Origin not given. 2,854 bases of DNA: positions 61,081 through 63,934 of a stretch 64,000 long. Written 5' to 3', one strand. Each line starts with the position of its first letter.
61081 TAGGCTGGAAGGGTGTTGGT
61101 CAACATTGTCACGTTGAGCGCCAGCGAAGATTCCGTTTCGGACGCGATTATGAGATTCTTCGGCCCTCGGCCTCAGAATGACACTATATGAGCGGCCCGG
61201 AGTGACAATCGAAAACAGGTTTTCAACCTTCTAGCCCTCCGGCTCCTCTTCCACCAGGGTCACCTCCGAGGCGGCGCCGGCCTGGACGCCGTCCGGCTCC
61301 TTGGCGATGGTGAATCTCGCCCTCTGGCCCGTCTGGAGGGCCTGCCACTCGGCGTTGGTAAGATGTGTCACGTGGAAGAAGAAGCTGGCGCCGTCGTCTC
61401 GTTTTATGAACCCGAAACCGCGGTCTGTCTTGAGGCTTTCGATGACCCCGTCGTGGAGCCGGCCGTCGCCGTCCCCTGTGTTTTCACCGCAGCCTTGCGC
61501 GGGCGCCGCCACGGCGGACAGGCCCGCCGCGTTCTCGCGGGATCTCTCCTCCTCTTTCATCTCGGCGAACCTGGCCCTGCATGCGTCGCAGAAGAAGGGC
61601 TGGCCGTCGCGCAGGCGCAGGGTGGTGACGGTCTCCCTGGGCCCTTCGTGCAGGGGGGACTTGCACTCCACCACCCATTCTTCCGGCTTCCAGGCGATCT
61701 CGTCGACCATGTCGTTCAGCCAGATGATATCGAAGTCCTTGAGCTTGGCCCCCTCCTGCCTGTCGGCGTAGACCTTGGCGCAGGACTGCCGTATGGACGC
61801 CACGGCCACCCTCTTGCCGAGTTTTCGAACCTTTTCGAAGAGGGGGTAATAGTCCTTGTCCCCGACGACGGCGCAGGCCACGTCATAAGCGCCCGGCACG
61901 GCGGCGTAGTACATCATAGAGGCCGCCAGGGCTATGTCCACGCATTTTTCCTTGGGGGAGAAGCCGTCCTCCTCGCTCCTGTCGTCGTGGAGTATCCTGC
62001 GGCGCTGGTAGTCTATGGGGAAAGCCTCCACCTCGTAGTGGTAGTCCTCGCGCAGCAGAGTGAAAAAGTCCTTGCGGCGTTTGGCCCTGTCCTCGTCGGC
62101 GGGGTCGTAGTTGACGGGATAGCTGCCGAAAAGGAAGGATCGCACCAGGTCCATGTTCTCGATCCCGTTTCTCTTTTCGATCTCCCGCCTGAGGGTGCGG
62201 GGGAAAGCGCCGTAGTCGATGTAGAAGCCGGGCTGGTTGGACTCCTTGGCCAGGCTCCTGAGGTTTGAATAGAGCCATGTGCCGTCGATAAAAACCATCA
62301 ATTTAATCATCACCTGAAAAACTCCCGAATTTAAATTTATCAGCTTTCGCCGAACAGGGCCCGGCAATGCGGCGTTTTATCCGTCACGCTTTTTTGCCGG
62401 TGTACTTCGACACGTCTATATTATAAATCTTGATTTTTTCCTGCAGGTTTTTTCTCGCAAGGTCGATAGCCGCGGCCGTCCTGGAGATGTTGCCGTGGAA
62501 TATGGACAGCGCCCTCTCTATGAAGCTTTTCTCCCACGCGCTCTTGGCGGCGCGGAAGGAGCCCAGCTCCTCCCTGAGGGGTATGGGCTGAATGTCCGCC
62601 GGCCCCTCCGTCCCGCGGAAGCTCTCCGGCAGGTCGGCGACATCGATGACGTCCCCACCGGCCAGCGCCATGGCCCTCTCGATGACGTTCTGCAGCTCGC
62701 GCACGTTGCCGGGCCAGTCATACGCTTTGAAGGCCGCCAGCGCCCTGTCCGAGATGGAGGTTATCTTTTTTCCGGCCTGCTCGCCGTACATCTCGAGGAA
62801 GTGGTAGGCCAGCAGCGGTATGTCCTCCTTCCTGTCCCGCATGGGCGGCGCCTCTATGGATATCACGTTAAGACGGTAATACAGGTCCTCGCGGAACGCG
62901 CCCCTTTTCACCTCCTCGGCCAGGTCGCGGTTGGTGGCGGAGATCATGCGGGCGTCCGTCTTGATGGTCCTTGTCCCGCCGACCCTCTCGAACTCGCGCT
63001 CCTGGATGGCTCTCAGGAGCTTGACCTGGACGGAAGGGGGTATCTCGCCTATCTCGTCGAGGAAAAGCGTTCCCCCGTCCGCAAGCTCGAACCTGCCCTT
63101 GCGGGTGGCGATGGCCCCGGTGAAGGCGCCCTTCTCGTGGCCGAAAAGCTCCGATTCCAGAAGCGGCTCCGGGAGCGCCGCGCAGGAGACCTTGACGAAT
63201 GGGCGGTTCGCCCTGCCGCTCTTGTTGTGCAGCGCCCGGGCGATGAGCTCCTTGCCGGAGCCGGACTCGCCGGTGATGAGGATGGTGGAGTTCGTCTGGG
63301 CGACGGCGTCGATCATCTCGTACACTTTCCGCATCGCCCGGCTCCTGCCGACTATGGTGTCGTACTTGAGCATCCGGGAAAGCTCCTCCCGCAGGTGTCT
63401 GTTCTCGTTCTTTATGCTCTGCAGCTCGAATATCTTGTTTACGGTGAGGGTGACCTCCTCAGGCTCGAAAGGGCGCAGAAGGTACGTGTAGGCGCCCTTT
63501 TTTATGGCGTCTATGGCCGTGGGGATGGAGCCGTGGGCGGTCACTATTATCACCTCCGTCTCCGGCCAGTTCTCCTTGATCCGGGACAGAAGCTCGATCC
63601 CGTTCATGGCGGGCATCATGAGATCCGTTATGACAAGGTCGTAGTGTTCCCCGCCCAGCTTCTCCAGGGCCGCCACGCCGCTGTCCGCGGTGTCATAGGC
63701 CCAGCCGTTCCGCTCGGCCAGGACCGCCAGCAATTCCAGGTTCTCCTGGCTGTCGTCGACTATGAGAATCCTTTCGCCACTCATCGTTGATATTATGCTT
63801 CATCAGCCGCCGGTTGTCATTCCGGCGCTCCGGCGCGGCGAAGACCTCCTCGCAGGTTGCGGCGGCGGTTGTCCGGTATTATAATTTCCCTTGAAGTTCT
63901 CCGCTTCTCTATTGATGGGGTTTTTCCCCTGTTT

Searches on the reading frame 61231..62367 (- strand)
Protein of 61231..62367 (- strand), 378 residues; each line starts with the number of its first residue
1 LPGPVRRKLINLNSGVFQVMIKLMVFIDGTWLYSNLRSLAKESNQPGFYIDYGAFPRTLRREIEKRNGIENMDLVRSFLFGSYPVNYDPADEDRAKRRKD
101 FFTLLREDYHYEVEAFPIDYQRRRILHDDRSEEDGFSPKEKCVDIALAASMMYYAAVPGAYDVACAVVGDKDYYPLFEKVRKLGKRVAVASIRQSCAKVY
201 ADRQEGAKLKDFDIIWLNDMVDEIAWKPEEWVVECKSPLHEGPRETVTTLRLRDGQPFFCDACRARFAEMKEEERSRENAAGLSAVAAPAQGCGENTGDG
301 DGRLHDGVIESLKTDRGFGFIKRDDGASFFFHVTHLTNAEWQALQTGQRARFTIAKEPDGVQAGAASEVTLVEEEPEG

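Call 25: search_protein_families(library=pfam, proteins=[window:61231-62367:-], max_evalue=0.0001)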
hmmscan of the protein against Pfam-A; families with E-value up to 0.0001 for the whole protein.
window:61231-62367:- (378 aa): 2 families
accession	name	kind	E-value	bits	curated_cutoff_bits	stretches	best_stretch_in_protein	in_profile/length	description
PF00313.28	CSD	-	2.2e-11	43.9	27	1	306-363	2-60/66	'Cold-shock' DNA-binding domain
PF01936.24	NYN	-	4.6e-10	40.6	24.2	1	22-194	1-128/145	NYN domain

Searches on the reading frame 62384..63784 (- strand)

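Call 25: search_protein_families(library=pfam, proteins=[window:62384-63784:-], max_evalue=0.0001)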
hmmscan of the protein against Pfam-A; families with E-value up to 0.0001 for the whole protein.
window:62384-63784:- (466 aa): 9 families
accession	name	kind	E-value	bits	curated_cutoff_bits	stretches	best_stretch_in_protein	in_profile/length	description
PF00158.32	Sigma54_activat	-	5.8e-74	247.8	20.2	1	144-311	1-168/168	Sigma-54 interaction domain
PF00072.30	Response_reg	-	8.8e-30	103.6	30.2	1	6-114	1-109/111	Response regulator receiver domain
PF25601.1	AAA_lid_14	-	1e-29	102.6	27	1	316-393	1-78/87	AAA+ ATPase lid domain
PF14532.12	Sigma54_activ_2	-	7e-23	81.8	25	1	145-314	1-137/138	Sigma-54 interaction domain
PF07728.20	AAA_5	-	1.7e-08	35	22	1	168-285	2-122/139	AAA domain (dynein-related subfamily)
PF02954.25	HTH_8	-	4.9e-06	26.6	22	0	418-452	6-40/42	Bacterial regulatory protein, Fis family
PF13191.12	AAA_16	-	1.4e-05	26.1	32.6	1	144-246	2-103/167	AAA ATPase domain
PF01078.27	Mg_chelatase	-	1.9e-05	24.6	20.3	0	223-285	93-157/207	Magnesium chelatase, subunit ChlI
PF07724.20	AAA_2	-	6.9e-05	23.4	27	0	166-285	4-124/166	AAA domain (Cdc48 subfamily)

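Call 77: search_protein_families(library=ncbifam, proteins=[window:62384-63784:-], max_evalue=0.00001)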
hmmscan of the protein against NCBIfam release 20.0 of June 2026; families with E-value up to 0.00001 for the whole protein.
window:62384-63784:- (466 aa): 101 families (the best 25 are shown)
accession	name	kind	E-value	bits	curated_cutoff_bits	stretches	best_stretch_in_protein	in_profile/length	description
NF008469.0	PRK11361.1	equivalog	3.6e-150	500.7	714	1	4-458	5-458/461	acetoacetate metabolism transcriptional regulator AtoC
TIGR01818.1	ntrC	equivalog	3.6e-131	438.1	558.6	1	6-452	1-461/463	nitrogen regulation protein NR(I)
NF051870.1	NAssimRespRegNtrX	equivalog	5.2e-123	411.3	600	1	5-453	3-449/452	nitrogen assimilation response regulator NtrX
TIGR02915.1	PEP_resp_reg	equivalog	1.8e-121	406.1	502.6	1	7-456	2-444/445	PEP-CTERM-box response regulator transcription factor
TIGR01817.1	nifA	equivalog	2.5e-121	406.1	528.85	1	125-385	179-438/534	nif-specific transcriptional activator NifA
NF007689.0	PRK10365.1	equivalog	2.6e-119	398.9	760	1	6-451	8-439/441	sigma-54-dependent response regulator transcription factor ZraR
NF041946.1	LuxO_transreg_Vib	equivalog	1.8e-117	393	800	1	34-454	27-460/463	quorum-sensing sigma-54 dependent transcriptional regulator LuxO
NF011695.0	PRK15115.1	equivalog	1.1e-115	386.9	763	1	5-452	8-434/445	two-component system response regulator GlrR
NF041552.1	TF_PrdR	equivalog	1.2e-106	357.4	795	1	115-455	238-577/577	sigma-54 dependent transcriptional regulator PrdR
NF003451.0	PRK05022.1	equivalog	5.4e-104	348.7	476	1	116-452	163-506/512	nitric oxide reductase transcriptional regulator NorR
NF008176.1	PRK10923.1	equivalog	5.9e-104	348.2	620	1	5-396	5-392/469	nitrogen regulation protein NR(I)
NF049963.1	RespRegFlgRCampy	domain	4e-102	342.3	750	1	8-456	5-429/429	fla regulon two-component system response regulator FlgR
NF050807.1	TransRegFlbDCaul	equivalog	1.6e-101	340.4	750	1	5-387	2-365/454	sigma-54-dependent transcriptional regulator FlbD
NF038308.1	RNA_repair_RtcR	equivalog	5.5e-101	339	650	1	115-393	154-440/530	RNA repair transcriptional activator RtcR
NF011958.0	PRK15429.1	equivalog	1.5e-95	321.3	830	1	123-388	359-624/692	formate hydrogenlyase transcriptional activator FlhA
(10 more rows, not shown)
